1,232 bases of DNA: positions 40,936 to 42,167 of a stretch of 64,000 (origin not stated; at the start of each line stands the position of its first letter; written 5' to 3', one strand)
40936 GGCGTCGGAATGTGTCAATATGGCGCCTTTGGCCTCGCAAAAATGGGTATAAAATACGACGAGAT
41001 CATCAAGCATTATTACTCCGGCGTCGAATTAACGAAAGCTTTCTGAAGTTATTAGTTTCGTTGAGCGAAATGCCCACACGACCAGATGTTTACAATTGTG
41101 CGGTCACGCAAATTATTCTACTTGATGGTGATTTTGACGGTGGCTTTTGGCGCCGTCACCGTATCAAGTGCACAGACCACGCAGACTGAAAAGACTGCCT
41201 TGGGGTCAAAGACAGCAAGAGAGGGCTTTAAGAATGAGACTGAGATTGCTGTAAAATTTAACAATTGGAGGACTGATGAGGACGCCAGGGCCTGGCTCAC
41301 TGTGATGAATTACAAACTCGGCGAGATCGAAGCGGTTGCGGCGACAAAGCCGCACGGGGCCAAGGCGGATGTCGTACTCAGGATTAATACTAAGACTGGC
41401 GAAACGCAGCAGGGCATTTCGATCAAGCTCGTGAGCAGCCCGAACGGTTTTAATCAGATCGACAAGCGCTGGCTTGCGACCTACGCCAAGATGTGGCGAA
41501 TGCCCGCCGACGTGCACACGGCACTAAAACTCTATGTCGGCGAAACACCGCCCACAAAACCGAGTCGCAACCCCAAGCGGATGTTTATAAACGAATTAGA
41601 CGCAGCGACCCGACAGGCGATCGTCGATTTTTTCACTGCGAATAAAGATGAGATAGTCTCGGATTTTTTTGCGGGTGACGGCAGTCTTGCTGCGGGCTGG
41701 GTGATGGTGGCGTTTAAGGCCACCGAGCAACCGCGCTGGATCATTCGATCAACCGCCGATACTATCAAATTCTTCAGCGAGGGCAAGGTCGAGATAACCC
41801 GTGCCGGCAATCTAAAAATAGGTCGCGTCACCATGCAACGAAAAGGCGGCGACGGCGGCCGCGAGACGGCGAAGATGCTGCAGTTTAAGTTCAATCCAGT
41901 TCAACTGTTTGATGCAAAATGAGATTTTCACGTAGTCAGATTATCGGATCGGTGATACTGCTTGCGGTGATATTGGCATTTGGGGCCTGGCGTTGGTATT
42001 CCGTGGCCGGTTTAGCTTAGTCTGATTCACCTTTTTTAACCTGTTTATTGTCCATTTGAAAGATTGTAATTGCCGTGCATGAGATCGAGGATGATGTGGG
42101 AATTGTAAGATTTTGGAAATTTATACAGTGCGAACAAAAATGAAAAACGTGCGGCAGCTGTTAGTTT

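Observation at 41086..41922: HinP1I/MspI-family restriction-endonuclease homologue with a Sec signal peptide and no methyltransferase partner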

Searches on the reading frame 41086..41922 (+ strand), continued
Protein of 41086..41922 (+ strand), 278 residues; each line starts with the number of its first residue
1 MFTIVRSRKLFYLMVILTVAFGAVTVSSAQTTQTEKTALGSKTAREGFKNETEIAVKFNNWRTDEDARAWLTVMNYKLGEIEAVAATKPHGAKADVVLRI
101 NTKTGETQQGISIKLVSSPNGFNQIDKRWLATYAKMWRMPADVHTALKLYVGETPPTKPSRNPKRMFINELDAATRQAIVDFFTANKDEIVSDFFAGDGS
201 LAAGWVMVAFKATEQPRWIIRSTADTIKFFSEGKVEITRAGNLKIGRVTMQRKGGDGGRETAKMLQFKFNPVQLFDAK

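Call 70: list_cluster_members(proteins=[P0001, P0111, P0066])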
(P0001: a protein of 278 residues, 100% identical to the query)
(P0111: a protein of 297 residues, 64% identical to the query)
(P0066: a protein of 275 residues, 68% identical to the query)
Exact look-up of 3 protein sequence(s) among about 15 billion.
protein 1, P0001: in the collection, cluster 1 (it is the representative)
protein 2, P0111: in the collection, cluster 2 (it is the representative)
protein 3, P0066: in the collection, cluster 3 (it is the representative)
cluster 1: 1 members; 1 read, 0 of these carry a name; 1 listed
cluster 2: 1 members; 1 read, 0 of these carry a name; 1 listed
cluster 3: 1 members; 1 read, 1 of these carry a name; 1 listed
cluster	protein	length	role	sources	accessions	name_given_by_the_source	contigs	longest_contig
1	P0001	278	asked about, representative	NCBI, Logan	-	-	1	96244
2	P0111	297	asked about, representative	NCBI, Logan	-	-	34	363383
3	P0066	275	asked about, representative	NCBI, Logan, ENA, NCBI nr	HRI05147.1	MAG TPA: hypothetical protein PLL77_15530 [Pyrinomonadaceae bacterium] | hypothetical protein [Pyrinomonadaceae bacterium]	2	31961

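Call 73: find_related_loci(query=A2, collection=metagenome_contigs, flank=10000)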
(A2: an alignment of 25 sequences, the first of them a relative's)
Query A2 (250 aa) in metagenome_contigs; peptide patterns used: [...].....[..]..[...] (x = any residue, [..] = any of these).
600 stretches matched a pattern (row limit reached: there are more); 513 encode a relative of the query (tblastn E <= 1e-3); the best 80 are kept; 80 distinct loci.
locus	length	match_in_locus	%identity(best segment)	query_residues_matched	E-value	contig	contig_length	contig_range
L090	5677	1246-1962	54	12-250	1e-76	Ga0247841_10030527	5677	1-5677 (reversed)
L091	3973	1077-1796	52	11-250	6e-75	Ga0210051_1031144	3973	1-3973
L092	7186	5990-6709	52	11-250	7e-75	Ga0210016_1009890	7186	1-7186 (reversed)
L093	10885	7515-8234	51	11-250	5e-74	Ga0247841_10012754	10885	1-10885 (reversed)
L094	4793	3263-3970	50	12-250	1e-73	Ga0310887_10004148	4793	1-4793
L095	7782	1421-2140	52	11-250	2e-73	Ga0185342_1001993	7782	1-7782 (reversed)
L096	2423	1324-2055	49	11-250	5e-75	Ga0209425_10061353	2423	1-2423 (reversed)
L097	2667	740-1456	51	12-250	4e-74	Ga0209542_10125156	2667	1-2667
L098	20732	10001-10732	52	8-250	7e-73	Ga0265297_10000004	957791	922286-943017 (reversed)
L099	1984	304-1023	52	11-250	4e-75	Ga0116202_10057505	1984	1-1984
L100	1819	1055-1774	51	11-250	1e-75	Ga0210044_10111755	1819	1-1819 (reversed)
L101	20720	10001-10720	50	11-250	2e-72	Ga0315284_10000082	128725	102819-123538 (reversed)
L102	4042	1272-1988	51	12-250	2e-72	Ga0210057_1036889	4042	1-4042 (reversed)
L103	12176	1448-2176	49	11-250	3e-72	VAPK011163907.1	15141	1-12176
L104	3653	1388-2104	51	12-250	2e-72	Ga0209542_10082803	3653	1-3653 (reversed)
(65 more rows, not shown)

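Call 77: search_protein_families(library=padloc, proteins=[window:41086-41919:+], max_evalue=0.001)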
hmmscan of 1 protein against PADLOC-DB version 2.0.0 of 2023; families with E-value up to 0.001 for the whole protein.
window:41086-41919:+ (278 aa): 1 family
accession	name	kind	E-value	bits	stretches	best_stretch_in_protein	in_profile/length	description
PDLC03500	REase_II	-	2.8e-75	251.1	1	37-276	4-246/247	Type II restriction enzyme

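Call 78: search_dna_similar(query=window:41086-41919:+, collection=plasmids, mode=protein, max_rows=15)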
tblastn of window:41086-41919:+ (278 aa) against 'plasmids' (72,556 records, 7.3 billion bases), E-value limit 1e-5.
Records with a match: 3; places in all: 3; records where one place covers at least 80% of the query: 3.
Best place of each record, by identity: <60% 3.
By first word of the organism name: Spiroplasma 2; Mycoplasmopsis 1.
By predicted mobility (MOB-suite, as given by PLSDB): non-mobilizable 3.
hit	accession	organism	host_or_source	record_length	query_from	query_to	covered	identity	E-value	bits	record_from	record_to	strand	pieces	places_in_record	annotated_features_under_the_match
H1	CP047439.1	Spiroplasma citri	Neoaliturus tenellus,cell culture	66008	40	276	85%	44.5%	3e-55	198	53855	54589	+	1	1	type II restriction endonuclease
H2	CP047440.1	Spiroplasma citri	Neoaliturus tenellus,cell culture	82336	40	276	82%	44.7%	2e-45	208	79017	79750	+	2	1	none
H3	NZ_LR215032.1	Mycoplasmopsis gallopavonis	Bird (Turkey),Air sacs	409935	36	275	86%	37.3%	3e-46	172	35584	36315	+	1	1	type II restriction endonuclease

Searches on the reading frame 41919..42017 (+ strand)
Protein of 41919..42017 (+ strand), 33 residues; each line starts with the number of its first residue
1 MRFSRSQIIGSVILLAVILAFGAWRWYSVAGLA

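Call 58: search_protein_families(library=pfam, proteins=[window:41919-42017:+], max_evalue=10)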
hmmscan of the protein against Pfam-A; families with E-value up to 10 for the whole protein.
seq(33 aa): 0 families

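Call 59: search_protein_families(library=ncbifam, proteins=[window:41919-42017:+], max_evalue=10)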
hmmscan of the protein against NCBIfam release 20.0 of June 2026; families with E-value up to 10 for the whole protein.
seq(33 aa): 0 families
